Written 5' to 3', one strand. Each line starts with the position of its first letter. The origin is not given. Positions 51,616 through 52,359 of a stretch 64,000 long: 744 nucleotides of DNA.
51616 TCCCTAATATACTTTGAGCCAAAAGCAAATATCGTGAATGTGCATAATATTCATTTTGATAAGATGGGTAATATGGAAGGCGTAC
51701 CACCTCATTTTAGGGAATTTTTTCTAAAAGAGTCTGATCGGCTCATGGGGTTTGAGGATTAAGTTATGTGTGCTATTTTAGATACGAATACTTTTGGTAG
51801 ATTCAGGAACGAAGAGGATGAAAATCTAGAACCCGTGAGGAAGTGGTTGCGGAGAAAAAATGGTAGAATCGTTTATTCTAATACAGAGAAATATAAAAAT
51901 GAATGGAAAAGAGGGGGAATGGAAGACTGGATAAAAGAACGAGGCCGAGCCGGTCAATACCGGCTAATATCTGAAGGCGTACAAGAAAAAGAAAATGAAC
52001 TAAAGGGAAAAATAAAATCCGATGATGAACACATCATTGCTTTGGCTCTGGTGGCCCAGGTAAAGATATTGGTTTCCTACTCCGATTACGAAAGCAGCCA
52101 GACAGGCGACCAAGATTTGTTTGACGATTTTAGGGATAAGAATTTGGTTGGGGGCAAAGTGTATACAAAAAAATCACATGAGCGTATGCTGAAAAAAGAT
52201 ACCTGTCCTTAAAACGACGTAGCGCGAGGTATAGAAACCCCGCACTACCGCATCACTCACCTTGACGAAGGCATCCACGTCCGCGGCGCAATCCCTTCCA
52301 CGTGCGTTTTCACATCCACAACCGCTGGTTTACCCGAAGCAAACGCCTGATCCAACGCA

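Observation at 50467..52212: DUF3696-type AAA ATPase + PIN-like nuclease gene pair: candidate undescribed defence / abortive-infection module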

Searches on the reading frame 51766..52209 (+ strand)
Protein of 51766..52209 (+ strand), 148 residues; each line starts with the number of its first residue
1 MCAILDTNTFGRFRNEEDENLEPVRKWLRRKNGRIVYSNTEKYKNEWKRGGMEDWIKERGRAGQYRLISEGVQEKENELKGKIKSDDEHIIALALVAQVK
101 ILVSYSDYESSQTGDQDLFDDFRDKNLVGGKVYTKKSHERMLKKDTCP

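Call 3: search_protein_families(library=pfam, proteins=[window:51766-52209:+], max_evalue=1)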
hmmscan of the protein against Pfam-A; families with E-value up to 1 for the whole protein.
window:51766-52209:+ (148 aa): 1 family
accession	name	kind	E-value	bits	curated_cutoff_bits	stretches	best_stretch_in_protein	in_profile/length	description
PF01850.27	PIN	-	0.045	14.8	23.6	0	4-38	2-34/120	PIN domain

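Call 4: search_protein_families(library=padloc, proteins=[window:51766-52209:+], max_evalue=1)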
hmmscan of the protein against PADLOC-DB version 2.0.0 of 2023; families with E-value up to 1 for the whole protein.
window:51766-52209:+ (148 aa): 0 families

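Call 5: search_protein_families(library=ncbifam, proteins=[window:51766-52209:+], max_evalue=1)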
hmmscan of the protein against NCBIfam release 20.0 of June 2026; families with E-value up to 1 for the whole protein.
window:51766-52209:+ (148 aa): 0 families

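Call 6: search_solved_structures(query=window:51766-52209:+, max_evalue=10, show_alignments=2)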
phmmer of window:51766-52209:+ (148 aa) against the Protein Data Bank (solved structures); distinct sequences matched with E-value up to 10: 2.
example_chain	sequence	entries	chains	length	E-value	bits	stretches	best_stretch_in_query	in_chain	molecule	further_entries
9p35_A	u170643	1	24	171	0.21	15.2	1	11-49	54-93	Ferritin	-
9ru8_Ll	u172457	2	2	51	0.27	14.8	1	10-49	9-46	Large ribosomal subunit protein eL39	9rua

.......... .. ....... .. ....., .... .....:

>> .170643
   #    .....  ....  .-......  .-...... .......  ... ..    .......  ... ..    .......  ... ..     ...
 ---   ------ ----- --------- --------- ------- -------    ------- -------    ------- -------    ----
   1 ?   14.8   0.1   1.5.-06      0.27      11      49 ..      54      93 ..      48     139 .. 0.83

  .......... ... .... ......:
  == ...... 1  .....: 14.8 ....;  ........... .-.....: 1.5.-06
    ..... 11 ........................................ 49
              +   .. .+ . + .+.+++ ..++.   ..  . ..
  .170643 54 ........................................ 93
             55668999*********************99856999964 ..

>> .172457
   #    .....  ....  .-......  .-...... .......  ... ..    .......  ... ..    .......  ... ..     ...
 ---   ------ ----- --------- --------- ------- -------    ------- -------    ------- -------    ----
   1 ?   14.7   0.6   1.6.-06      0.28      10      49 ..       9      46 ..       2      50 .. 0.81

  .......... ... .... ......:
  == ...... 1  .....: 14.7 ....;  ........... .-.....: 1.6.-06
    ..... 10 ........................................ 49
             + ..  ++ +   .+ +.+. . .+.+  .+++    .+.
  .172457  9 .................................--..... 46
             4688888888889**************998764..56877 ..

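Call 8: find_homologous_proteins(query=window:51766-52209:+, max_evalue=0.001)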
Query window:51766-52209:+ (148 aa): 242 proteins with E <= 0.001 among 254 candidates; the best 120 are listed.
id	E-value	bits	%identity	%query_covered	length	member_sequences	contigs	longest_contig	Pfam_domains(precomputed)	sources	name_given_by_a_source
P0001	7.4e-87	307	91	100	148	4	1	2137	-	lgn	-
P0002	7.8e-86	304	91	100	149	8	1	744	-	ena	-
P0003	3.0e-81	289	85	100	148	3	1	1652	-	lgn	-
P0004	2.4e-79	283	85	100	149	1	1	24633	-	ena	-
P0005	1.8e-76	273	82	100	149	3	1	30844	-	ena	-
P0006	4.1e-75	269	81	100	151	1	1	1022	-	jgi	jgi:hypothetical protein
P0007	6.9e-74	265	76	100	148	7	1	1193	-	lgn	-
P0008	4.2e-72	259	77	100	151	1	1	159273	-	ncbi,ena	-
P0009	1.1e-71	258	77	100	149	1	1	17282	-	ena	-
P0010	1.6e-70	254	76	100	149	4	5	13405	-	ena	-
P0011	6.0e-69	249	72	100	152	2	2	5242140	-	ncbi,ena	-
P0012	6.4e-68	246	70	100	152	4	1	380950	-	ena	-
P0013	4.7e-67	243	71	100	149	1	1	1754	-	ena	-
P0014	1.1e-66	242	70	100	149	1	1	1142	-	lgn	-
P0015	9.8e-66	239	72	100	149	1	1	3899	-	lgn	-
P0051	2.4e-54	202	62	100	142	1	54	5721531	-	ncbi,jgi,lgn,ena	jgi:hypothetical protein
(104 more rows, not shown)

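Call 9: find_encoding_contigs(protein=P0051, flank=6000, max_places=8)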
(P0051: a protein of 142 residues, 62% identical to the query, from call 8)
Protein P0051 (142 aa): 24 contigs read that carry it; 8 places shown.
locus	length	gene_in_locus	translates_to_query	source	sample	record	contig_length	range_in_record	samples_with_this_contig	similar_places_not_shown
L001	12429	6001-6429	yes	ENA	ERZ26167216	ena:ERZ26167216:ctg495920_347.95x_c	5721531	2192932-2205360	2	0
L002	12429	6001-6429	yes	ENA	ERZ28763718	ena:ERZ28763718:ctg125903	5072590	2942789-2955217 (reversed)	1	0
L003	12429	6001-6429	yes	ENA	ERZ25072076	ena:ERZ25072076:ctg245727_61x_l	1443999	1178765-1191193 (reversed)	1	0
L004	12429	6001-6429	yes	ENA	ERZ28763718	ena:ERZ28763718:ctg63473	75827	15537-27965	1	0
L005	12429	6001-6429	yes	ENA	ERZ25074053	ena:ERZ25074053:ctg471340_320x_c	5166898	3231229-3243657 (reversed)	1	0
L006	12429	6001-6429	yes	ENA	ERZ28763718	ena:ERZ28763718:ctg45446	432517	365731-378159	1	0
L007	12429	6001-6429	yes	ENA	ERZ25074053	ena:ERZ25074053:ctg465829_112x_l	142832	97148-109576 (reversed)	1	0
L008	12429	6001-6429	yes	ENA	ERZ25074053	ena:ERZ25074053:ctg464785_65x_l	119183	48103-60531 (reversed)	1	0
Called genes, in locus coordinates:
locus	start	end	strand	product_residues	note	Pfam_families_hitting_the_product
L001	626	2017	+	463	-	-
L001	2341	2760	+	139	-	PF06560:GPI (weak), PF00190:Cupin_1, PF02311:AraC_binding, PF07883:Cupin_2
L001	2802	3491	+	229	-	-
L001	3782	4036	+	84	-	-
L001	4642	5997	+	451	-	PF13175:AAA_15, PF13304:AAA_21 (weak)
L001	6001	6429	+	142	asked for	-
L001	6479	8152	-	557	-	PF02776:TPP_enzyme_N, PF00205:TPP_enzyme_M, PF02775:TPP_enzyme_C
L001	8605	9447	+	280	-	PF13385:Laminin_G_3, PF02210:Laminin_G_2 (weak)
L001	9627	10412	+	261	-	PF05721:PhyH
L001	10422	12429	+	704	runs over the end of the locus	-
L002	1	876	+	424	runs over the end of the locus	PF07690:MFS_1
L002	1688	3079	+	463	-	-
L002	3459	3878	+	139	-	PF06560:GPI (weak), PF00190:Cupin_1, PF02311:AraC_binding, PF07883:Cupin_2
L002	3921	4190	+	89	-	-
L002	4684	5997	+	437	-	PF13175:AAA_15, PF13476:AAA_23 (weak), PF13304:AAA_21, PF13175:AAA_15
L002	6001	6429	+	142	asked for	-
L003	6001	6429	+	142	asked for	-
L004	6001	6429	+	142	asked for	-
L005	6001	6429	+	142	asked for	-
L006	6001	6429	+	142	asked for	-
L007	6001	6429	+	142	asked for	-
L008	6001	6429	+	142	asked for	-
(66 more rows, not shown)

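Call 10: find_encoding_contigs(protein=P0011, flank=6000, max_places=4)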
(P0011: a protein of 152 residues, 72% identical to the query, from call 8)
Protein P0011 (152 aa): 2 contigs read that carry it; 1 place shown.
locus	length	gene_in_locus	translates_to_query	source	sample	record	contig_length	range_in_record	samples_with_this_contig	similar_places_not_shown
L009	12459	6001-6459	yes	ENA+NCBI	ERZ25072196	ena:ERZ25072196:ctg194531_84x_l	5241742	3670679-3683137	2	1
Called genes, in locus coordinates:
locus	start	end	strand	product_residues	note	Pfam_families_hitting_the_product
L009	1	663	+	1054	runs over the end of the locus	PF00873:ACR_tran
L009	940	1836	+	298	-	-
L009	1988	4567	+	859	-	PF05762:VWA_CoxE (faint), PF00092:VWA, PF13519:VWA_2, PF00092:VWA, PF13519:VWA_2, PF13768:VWA_3, PF07090:GATase1_like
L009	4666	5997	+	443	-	PF13175:AAA_15 (weak), PF13476:AAA_23, PF13304:AAA_21, PF13175:AAA_15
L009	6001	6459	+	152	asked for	-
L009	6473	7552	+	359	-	PF00089:Trypsin, PF13365:Trypsin_2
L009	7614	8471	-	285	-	PF10137:CAP12-PCTIR_TIR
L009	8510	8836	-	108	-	-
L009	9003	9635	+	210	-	PF24684:Vgb_lyase, PF21959:DUF6923 (faint)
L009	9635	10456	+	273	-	PF21948:LplA-B_cat, PF03099:BPL_LplA_LipB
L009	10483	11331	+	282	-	PF05721:PhyH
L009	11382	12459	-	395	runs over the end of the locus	PF02746:MR_MLE_N, PF13378:MR_MLE_C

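Call 16: find_related_loci(query=A1, collection=genome_contigs, flank=8000)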
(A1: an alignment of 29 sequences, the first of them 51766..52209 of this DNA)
Query A1 (148 aa) in genome_contigs; peptide patterns used: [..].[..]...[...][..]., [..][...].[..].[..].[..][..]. (x = any residue, [..] = any of these).
128 stretches matched a pattern; 71 encode a relative of the query (tblastn E <= 1e-3); 71 distinct loci.
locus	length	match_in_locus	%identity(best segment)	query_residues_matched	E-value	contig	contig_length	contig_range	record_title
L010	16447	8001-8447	91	1-148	6e-91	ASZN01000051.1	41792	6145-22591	Candidatus Poribacteria bacterium WGA-3G POR3G_contig_51.52_C, whole genome shotgun sequence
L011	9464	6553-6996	76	1-148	5e-78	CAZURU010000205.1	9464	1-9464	MAG TPA_asm: uncultured bacterium isolate SRP109090_co2_4 genome assembly, contig: NODE_11047_length_9464_cov_8.836327,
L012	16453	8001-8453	77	1-148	2e-77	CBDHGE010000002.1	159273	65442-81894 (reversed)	MAG: Candidatus Poribacteria bacterium isolate 9ac9c1da-626f-4e18-9c15-12d165d572a9 genome assembly, contig: contig_2, w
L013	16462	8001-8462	69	1-148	6e-71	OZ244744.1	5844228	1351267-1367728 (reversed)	MAG: Candidatus Latescibacterota bacterium isolate aa5cf8e5-2ee9-4ccc-9d1f-80a1aaad70af genome assembly, chromosome: 1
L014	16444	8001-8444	75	1-148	2e-70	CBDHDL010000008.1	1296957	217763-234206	MAG: Candidatus Poribacteria bacterium isolate 20da9595-a677-4a4b-9313-254fbc54331e genome assembly, contig: contig_8, w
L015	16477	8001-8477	65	1-147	2e-68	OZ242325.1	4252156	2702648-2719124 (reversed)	MAG: Candidatus Poribacteria bacterium isolate 7cb44f7e-fdd6-4696-a2af-ad91ef35c446 genome assembly, chromosome: 1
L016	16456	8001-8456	72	1-148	1e-67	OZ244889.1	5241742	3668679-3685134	MAG: Candidatus Poribacteria bacterium isolate e98e4a03-ae45-434a-8c9f-424be2589405 genome assembly, chromosome: 1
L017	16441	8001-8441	72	1-147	1e-65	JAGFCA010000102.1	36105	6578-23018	MAG: Candidatus Poribacteria bacterium isolate SB0202 contig_5901, whole genome shotgun sequence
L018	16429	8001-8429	62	1-148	6e-61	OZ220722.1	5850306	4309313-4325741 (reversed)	MAG: Candidatus Poribacteria bacterium isolate 09e4b887-e8cc-4912-b364-6afc626817b5 genome assembly, chromosome: 1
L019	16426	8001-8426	61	1-148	6e-60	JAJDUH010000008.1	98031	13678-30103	MAG: Candidatus Poribacteria bacterium isolate jk18x1bzbins.72 k141_484601, whole genome shotgun sequence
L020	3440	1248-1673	61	1-148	5e-60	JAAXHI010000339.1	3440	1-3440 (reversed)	MAG: Candidatus Poribacteria bacterium isolate Plut_88885 unfiltered_Plut_88885_genomic_contig_953178, whole genome shot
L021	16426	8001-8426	65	1-147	2e-59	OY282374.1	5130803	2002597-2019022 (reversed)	MAG: Candidatus Poribacteria bacterium genome assembly, chromosome: 1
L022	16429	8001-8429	62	1-148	7e-59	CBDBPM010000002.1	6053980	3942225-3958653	MAG: Candidatus Poribacteria bacterium isolate 2ce76e30-9b7a-4682-b141-86baa08e5e2a genome assembly, contig: contig_2, w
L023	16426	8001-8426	61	1-148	9e-59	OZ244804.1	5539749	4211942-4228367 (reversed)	MAG: Candidatus Poribacteria bacterium isolate 01d6ffbc-f1d2-4681-b35a-d9b575322fea genome assembly, chromosome: 1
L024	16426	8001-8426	61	1-148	1e-58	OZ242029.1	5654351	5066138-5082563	MAG: Candidatus Poribacteria bacterium isolate e47116a6-1c5e-4b36-9515-22f207f5838d genome assembly, chromosome: 1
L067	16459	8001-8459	41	1-148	6e-33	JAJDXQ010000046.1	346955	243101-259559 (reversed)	MAG: Caldilineaceae bacterium isolate jk18x27bins.44 k141_1323712, whole genome shotgun sequence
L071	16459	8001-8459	39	1-148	1e-31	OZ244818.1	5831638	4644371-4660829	MAG: Caldilineaceae bacterium isolate bc376db2-45c5-4916-aed5-235db30d71dd genome assembly, chromosome: 1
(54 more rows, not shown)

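Call 19: predict_structure(alignment_id=A1)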
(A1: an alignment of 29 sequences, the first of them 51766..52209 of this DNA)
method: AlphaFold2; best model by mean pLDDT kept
length: 148 residues; sequences in the alignment: 29
mean_pLDDT: 77.2   pTM: 0.76
mean pLDDT of the five models: 77.2, 70.2, 66.9, 65.8, 58.8
residues with pLDDT >= 90: 23; 70-90: 91; 50-70: 23; < 50: 11
segments of 3 or more residues with pLDDT < 50: 108-113, 144-148
pLDDT, mean of each block of 10 residues (from residue 1): 80 73 79 81 70 69 79 91 88 91 68 71 92 73 50
secondary structure, 60 per line:
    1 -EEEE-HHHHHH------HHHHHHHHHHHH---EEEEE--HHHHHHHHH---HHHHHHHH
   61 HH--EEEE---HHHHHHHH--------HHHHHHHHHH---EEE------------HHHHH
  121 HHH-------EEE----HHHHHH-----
elements in order: E2-5 H7-12 H19-30 E34-38 H41-49 H53-62 E65-68 H72-79 H88-97 E101-103 H116-123 E131-133 H138-143

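Call 22: fold_search(model_id=the predicted structure, library=pdb)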
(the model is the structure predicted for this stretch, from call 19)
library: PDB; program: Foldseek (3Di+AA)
matches with E <= 10: 384; with E <= 0.001: 0
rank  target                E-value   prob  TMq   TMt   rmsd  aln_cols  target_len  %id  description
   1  5h4g_B                2.0e-02  0.99  0.55  0.57   5.1       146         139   10  Structure of PIN-domain protein (VapC4 toxin) from Pyrococcus horikoshii determined at 1.77 A resolution (released 2016-11-23)
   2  3zvk_C                4.1e-02  0.91  0.48  0.53   6.3       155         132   15  Crystal structure of VapBC2 from Rickettsia felis bound to a DNA fragment from their promoter (released 2011-12-14)
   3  6nkl_B                4.6e-02  0.75  0.41  0.44   7.4       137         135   19  2.2 A resolution structure of VapBC-1 from nontypeable Haemophilus influenzae (released 2019-04-10)
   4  7by3_B                6.4e-02  0.75  0.39  0.45   4.8       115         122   18  Toxin-antitoxin complex from klebsiella pneumoniae (released 2021-04-28)
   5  6sd6_D                6.8e-02  0.84  0.48  0.53   6.1       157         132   11  Structure of VapBC from Shigella sonnei (released 2020-08-26)
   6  1v96_A                8.2e-02  0.82  0.51  0.51   5.5       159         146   14  Crystal structure of hypothetical protein of unknown function from pyrococcus horikoshii OT3 (released 2005-02-01)
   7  2z95_D                8.8e-02  0.35  0.27  0.15   7.2       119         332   12  Crystal Structure of GDP-D-Mannose Dehydratase from Aquifex aeolicus VF5 (released 2008-03-18)
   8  2bsq_A                1.4e-01  0.51  0.42  0.43   8.4       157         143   15  FitAB bound to DNA (released 2006-08-24)
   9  7by2_B                1.8e-01  0.66  0.44  0.52   4.5       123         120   16  Toxin-antitoxin complex from Klebsiella pneumoniae (released 2021-04-28)
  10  1e5l_A                1.9e-01  0.63  0.39  0.16   5.7       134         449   13  Apo saccharopine reductase from Magnaporthe grisea (released 2000-11-27)
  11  5x3t_B                2.0e-01  0.77  0.54  0.57   4.7       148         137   15  VapBC from Mycobacterium tuberculosis (released 2017-06-07)
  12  2h1c_A                2.3e-01  0.51  0.46  0.48   7.8       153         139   14  Crystal Structure of FitAcB from Neisseria gonorrhoeae (released 2006-09-26)
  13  2bsq_B                2.6e-01  0.35  0.41  0.43   8.3       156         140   13  FitAB bound to DNA (released 2006-08-24)
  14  7cs8_B                2.6e-01  0.35  0.36  0.22   5.7       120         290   14  IiPLR1 with NADP+ and (-)secoisolariciresinol (released 2021-06-09)
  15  7vlb_A                2.6e-01  0.18  0.32  0.16   9.2       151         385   12  Crystal structure of UGT109A1 from Bacillus (released 2022-10-05)
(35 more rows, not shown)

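Call 25: search_dna_similar(query=window:51766-52209:+, collection=plasmids, mode=protein, max_evalue=1)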
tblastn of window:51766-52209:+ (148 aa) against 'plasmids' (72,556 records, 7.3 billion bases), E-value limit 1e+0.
No match.

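Call 30: search_protein_representatives(alignment_id=A1)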
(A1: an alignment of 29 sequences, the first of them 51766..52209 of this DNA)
Query: 29 sequences, 148 profile positions. Proteins with E-value up to 0.001 (for the whole library): 1060; up to 1e-10: 260; up to 1e-30: 15. The best 150 are listed.
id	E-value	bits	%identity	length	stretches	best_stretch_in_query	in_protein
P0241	3.1e-46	173.4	-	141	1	1-148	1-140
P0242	6.6e-45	169.1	-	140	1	1-148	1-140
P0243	1.0e-44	168.4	-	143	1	1-148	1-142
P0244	5.3e-42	159.7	-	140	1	1-148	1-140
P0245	1.9e-41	157.8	-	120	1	1-94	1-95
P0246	1.7e-38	148.3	-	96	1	55-148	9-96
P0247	1.8e-37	144.9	-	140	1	1-148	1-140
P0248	2.2e-37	144.7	-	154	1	1-148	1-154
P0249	3.5e-36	140.8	-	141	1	1-148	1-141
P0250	6.4e-36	139.9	-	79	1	21-98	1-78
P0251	9.6e-35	136.1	-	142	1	1-148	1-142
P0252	5.9e-33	130.3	-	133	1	16-148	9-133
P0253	1.4e-32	129.1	-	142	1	1-148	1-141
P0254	1.5e-32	129.0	-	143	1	1-148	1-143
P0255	1.5e-31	125.7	-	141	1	1-148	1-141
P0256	3.4e-30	121.3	-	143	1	1-147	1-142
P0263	2.0e-27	112.3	-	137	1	1-148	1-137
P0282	2.1e-24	102.6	-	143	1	1-148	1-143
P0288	1.2e-22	96.8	-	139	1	1-148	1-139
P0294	8.6e-22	94.1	-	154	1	1-148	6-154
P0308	8.7e-21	90.8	-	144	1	1-148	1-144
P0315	5.5e-20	88.2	-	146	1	1-148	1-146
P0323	2.0e-19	86.4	-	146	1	1-144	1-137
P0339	1.1e-17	80.7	-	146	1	1-147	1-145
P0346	4.0e-17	78.9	-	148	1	1-147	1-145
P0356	3.6e-16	75.8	-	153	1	1-147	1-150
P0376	3.7e-15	72.5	-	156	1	1-144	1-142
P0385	2.5e-14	69.9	-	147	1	1-148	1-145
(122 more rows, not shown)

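Call 32: find_encoding_contigs(protein=P0346, flank=6000, max_places=4)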
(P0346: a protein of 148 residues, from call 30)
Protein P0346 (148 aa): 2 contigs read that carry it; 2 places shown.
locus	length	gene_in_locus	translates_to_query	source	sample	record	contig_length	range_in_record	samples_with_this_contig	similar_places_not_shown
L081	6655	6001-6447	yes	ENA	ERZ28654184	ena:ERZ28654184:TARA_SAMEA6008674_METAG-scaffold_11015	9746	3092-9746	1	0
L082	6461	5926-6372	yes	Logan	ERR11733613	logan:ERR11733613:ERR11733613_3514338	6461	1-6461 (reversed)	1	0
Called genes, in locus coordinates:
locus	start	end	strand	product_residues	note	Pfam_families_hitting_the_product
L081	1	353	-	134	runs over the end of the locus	PF14103:DUF4276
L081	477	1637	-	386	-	PF02463:SMC_N, PF11398:DUF2813 (faint), PF13175:AAA_15 (weak), PF13304:AAA_21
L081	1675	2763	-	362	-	PF02746:MR_MLE_N, PF13378:MR_MLE_C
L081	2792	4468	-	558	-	PF00920:ILVD_EDD_N, PF24877:ILV_EDD_C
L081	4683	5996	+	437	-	PF13304:AAA_21, PF13175:AAA_15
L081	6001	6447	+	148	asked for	-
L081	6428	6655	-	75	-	?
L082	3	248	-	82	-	?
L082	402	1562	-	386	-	PF02463:SMC_N, PF11398:DUF2813 (faint), PF13175:AAA_15 (weak), PF13304:AAA_21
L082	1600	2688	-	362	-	PF02746:MR_MLE_N, PF13378:MR_MLE_C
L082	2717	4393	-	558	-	PF00920:ILVD_EDD_N, PF24877:ILV_EDD_C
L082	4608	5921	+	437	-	PF13304:AAA_21, PF13175:AAA_15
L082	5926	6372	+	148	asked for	-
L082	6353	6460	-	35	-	?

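Call 33: find_encoding_contigs(protein=P0263, flank=6000, max_places=4)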
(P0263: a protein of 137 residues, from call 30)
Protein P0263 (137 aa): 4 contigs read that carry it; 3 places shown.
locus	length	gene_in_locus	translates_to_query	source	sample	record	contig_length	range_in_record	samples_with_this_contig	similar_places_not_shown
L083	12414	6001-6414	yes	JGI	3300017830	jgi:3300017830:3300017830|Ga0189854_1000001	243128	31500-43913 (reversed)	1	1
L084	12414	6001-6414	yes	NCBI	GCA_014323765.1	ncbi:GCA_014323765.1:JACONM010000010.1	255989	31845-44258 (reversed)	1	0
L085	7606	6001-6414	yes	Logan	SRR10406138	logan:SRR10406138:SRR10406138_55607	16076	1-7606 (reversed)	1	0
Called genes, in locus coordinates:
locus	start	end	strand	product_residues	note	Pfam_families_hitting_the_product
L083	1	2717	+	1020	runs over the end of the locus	PF04851:ResIII, PF19778:RE_endonuc (weak)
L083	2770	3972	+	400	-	PF13175:AAA_15, PF13304:AAA_21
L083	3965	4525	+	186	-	-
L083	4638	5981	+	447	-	PF13175:AAA_15 (weak), PF13304:AAA_21, PF13175:AAA_15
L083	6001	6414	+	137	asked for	-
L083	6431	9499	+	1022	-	PF01555:N6_N4_Mtase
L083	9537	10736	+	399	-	PF02463:SMC_N, PF11398:DUF2813 (faint), PF13175:AAA_15 (weak), PF13476:AAA_23, PF13304:AAA_21, PF13175:AAA_15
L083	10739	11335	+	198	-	PF14103:DUF4276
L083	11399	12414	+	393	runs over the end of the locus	PF04326:SLFN_AlbA_2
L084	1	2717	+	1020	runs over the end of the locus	PF04851:ResIII, PF19778:RE_endonuc (weak)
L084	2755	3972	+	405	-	PF13175:AAA_15, PF13304:AAA_21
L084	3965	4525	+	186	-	-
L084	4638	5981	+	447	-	PF13175:AAA_15 (weak), PF13304:AAA_21, PF13175:AAA_15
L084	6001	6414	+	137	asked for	-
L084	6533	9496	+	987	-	PF01555:N6_N4_Mtase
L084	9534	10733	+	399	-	PF02463:SMC_N, PF11398:DUF2813 (faint), PF13175:AAA_15 (weak), PF13476:AAA_23, PF13304:AAA_21, PF13175:AAA_15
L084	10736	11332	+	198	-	PF14103:DUF4276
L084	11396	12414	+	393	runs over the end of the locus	PF04326:SLFN_AlbA_2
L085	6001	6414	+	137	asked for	-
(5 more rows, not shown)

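Call 36: search_protein_families(library=padloc, alignment_id=A2, max_evalue=0.01)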
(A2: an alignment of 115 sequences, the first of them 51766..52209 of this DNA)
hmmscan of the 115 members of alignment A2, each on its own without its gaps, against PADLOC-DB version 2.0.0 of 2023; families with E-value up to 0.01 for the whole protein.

A. member 1, window:51766-52209:+ (148 aa): 0 families

B. families by the number of members that match (of 115 scanned): 17 families
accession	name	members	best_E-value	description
PDLC04422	PDC-M11A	8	1.9e-05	-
PDLC04421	PDC-M11A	4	0.0013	-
PDLC04777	PDC-M69C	2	0.0033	-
PDLC04430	PDC-M12B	1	0.00032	-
PDLC04147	HEC-03A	1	0.00061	-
PDLC01987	CARF_m5--CARF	1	0.0013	-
PDLC01933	CARF7--CARF_HD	1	0.0021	-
PDLC01148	RecD_like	1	0.0034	RecD/Tra ATPase fused to N-terminal HHH domain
PDLC00715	Effector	1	0.0037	4TM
PDLC02750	PbeC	1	0.0048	PbeC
PDLC03405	REase_II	1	0.0051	Type II restriction enzyme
PDLC04594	PDC-M35B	1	0.0063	-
PDLC04978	PDC-S26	1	0.0066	-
PDLC01896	CARF4--CARF_PDDEXK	1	0.0066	-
PDLC02707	PbeA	1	0.0069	PbeA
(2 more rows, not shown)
